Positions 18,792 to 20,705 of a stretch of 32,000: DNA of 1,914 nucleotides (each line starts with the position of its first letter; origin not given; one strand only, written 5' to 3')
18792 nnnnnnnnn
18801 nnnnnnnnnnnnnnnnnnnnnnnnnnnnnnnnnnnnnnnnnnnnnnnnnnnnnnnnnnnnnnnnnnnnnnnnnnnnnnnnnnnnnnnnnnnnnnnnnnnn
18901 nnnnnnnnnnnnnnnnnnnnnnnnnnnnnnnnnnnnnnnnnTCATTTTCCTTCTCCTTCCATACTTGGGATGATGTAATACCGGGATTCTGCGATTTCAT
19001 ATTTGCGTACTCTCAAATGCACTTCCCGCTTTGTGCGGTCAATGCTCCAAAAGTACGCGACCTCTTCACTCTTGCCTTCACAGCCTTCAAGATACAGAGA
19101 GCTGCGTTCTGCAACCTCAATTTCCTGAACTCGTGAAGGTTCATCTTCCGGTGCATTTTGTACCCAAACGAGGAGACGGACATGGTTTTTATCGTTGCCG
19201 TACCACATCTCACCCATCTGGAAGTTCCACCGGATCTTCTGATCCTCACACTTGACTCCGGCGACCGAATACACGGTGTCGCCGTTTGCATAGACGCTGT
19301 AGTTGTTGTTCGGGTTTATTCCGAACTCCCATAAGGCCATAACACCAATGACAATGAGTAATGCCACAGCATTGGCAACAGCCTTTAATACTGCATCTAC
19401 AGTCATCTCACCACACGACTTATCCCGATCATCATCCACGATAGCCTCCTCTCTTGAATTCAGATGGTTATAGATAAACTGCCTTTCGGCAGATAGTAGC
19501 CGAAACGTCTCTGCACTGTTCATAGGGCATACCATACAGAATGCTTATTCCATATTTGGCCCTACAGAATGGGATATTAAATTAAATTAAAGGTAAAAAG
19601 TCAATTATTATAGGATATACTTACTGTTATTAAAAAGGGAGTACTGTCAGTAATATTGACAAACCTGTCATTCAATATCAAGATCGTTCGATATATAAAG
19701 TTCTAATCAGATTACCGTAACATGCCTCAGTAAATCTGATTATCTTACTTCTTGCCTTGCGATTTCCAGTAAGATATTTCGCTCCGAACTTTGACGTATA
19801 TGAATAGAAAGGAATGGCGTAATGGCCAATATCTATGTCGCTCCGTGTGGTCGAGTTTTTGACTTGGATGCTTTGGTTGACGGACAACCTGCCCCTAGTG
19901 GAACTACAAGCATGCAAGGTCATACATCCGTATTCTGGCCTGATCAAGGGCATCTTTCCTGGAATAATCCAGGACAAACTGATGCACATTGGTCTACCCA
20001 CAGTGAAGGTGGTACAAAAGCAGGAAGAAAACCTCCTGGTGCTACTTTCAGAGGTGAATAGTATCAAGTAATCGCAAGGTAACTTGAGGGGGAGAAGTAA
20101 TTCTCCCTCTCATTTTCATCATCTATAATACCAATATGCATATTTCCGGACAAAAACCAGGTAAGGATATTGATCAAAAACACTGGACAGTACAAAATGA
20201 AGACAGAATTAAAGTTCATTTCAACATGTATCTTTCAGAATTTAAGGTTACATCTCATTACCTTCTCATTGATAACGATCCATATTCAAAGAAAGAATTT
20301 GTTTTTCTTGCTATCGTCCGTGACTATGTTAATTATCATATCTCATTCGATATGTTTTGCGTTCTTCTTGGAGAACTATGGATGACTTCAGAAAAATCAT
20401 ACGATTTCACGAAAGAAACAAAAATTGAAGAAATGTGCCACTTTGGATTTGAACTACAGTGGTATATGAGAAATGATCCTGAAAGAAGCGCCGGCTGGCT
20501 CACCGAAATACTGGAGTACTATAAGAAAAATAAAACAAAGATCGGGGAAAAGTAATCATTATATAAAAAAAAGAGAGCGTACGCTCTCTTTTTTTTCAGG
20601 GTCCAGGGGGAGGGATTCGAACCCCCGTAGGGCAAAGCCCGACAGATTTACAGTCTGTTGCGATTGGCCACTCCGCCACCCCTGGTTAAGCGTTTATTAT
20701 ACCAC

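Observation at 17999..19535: Self-contained three-gene membrane operon: two paralogous single-pass proteins flank a 4-TM protein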

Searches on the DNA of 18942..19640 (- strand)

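Call 77: search_rna_families(source=L004, start=6800, end=7040, threshold=evalue, max_evalue=10)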
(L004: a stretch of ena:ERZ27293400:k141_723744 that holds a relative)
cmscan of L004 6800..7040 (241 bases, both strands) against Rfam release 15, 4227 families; matches with E-value up to 10: 3.
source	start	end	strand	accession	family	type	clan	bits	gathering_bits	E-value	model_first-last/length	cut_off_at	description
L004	6800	6919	-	RF02921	RT-14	Gene; sRNA;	-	16.6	48.1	4.7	1-144/144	no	RT-14 RNA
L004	6884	6916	-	RF00180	REN-SRE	Cis-reg;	-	13.8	41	0.51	1-37/37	no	Renin stability regulatory element (REN-SRE)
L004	6867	6909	+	RF02108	DLEU2_4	Gene; lncRNA;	-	13.3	40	2.3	1-58/58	no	Deleted in lymphocytic leukemia 2 conserved region 4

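Call 78: search_rna_families(source=window, start=19420, end=19640, threshold=evalue, max_evalue=10)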
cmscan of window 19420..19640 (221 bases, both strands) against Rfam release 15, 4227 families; matches with E-value up to 10: 5.
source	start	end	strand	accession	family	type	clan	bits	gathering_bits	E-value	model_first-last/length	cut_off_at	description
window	19435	19495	+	RF02279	TtnuCD1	Gene; snRNA; snoRNA; CD-box;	-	17.1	70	7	1-63/63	no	Tetrahymena snoRNA TtnuCD1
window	19420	19439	-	RF01139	sR2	Gene; snRNA; snoRNA; CD-box;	-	10.1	42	5.7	1-20/57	3'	Small nucleolar RNA sR2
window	19567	19602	-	RF02181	ST7-AS2_1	Gene; lncRNA;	-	10.1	80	9.7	43-72/72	no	ST7 antisense RNA 2 conserved region 1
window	19420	19439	-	RF01126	sR41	Gene; snRNA; snoRNA; CD-box;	-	9.3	54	5.9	1-20/53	3'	Small nucleolar RNA sR41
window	19420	19439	-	RF01134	sR30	Gene; snRNA; snoRNA; CD-box;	-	8.2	38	9.4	1-21/57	3'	Small nucleolar RNA sR30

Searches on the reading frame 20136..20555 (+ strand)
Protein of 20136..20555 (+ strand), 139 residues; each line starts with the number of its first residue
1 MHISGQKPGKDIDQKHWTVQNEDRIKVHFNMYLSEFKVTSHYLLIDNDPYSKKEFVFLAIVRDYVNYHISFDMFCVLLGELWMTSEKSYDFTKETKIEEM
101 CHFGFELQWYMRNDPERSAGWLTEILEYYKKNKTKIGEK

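Call 6: search_protein_families(library=pfam, proteins=[window:20136-20555:+], max_evalue=1)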
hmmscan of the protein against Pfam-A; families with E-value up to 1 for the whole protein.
window:20136-20555:+ (139 aa): 0 families

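Call 7: search_protein_families(library=padloc, proteins=[window:20136-20555:+], max_evalue=1)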
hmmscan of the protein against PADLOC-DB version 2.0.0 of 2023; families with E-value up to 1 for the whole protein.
window:20136-20555:+ (139 aa): 0 families

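Call 8: search_protein_families(library=phrogs, proteins=[window:20136-20555:+], max_evalue=1)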
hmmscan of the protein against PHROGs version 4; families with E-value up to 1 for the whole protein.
window:20136-20555:+ (139 aa): 2 families
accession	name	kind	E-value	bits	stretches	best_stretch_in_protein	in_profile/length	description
phrog_33275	-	unknown function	0.073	14.5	1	15-90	17-93/104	-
phrog_31588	-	unknown function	0.42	11.9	0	101-135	60-94/120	-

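Call 57: search_protein_families(library=ncbifam, proteins=[window:20136-20555:+], max_evalue=1)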
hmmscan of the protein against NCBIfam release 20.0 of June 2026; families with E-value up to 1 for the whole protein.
window:20136-20555:+ (139 aa): 0 families
